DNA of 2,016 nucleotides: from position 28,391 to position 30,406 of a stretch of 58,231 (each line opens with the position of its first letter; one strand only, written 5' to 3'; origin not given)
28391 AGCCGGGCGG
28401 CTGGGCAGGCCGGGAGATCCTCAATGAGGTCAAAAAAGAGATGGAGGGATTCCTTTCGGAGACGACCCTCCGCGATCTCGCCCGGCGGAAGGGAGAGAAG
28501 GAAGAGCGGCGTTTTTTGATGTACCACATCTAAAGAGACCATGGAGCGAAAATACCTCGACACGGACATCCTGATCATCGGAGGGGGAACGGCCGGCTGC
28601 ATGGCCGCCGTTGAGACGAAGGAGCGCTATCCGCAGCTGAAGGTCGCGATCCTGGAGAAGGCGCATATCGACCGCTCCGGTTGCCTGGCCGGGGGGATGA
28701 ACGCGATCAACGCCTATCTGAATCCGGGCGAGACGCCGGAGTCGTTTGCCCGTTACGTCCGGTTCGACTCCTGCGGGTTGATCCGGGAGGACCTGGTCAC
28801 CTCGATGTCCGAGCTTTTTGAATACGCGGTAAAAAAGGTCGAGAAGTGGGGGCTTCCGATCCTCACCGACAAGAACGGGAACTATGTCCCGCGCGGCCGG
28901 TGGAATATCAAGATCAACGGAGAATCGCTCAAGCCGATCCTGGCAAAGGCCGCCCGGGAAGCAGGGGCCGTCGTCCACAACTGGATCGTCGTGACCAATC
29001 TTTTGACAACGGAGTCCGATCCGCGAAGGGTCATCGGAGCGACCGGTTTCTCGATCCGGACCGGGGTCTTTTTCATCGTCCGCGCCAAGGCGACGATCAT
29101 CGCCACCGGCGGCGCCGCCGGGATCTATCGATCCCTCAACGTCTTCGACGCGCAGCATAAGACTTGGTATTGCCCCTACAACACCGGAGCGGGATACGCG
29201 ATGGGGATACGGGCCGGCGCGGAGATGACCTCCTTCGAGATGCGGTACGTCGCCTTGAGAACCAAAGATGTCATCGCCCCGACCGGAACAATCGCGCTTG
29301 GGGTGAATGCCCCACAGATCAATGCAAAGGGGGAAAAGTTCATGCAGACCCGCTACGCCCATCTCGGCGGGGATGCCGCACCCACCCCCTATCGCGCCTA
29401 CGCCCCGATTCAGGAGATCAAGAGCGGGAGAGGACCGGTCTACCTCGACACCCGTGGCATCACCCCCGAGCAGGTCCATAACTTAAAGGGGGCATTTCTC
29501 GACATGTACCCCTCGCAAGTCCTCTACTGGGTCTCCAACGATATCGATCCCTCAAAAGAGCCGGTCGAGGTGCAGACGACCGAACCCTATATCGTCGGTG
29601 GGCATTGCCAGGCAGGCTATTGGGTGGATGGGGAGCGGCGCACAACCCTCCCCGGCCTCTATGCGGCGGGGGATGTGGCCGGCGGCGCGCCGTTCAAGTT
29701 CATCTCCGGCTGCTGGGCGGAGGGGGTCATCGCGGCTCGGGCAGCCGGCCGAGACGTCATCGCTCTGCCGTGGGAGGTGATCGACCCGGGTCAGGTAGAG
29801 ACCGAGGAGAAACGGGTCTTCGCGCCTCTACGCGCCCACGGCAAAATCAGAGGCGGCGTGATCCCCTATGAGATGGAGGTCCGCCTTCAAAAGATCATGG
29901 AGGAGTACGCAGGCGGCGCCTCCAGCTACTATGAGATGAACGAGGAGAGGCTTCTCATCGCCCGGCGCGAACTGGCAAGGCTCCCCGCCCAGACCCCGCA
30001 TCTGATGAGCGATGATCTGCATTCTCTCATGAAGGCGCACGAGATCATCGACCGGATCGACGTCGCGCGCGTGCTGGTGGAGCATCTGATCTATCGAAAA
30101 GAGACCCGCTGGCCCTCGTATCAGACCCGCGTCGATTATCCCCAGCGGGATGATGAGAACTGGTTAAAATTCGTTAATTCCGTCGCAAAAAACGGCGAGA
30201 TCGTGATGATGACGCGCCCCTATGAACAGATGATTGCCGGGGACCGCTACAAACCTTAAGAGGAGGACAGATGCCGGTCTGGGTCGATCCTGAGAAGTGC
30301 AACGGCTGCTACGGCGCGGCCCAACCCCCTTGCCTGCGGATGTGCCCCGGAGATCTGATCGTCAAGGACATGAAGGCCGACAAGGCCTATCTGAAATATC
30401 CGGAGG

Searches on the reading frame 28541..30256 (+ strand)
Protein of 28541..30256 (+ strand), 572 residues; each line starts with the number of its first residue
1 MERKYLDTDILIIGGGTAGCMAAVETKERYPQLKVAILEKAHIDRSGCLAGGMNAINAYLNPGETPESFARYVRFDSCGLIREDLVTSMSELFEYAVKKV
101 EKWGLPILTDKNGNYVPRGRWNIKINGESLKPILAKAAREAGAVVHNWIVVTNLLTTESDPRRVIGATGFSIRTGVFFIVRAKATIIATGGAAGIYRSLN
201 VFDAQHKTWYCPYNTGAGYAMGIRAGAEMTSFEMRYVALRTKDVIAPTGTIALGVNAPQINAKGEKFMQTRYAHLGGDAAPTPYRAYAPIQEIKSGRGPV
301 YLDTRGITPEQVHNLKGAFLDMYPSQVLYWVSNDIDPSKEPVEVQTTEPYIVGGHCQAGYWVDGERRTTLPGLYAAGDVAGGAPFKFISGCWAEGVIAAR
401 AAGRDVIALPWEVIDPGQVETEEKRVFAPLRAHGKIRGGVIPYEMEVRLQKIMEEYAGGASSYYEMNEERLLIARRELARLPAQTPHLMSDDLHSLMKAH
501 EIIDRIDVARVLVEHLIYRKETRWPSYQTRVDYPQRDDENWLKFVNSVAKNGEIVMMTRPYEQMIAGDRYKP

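Call 83: search_protein_families(library=pfam, proteins=[window:28541-30256:+], max_evalue=0.00001)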
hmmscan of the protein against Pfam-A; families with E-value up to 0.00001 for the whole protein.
window:28541-30256:+ (572 aa): 5 families
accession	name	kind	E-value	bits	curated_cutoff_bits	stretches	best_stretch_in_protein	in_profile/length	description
PF00890.30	FAD_binding_2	-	5.7e-28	98.7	20.4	1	9-382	1-402/414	FAD binding domain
PF07992.20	Pyr_redox_2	-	3.1e-09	37.1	26.1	0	9-98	2-58/291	Pyridine nucleotide-disulphide oxidoreductase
PF02910.25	Succ_DH_flav_C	-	1.1e-07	32.3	20.8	1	449-560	4-115/130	Fumarate reductase flavoprotein C-term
PF01266.30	DAO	-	1.7e-07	31.6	27.9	0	9-59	1-49/353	FAD dependent oxidoreductase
PF01946.23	Thi4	-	2.8e-06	27.2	26.2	0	4-53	14-62/235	Thi4 family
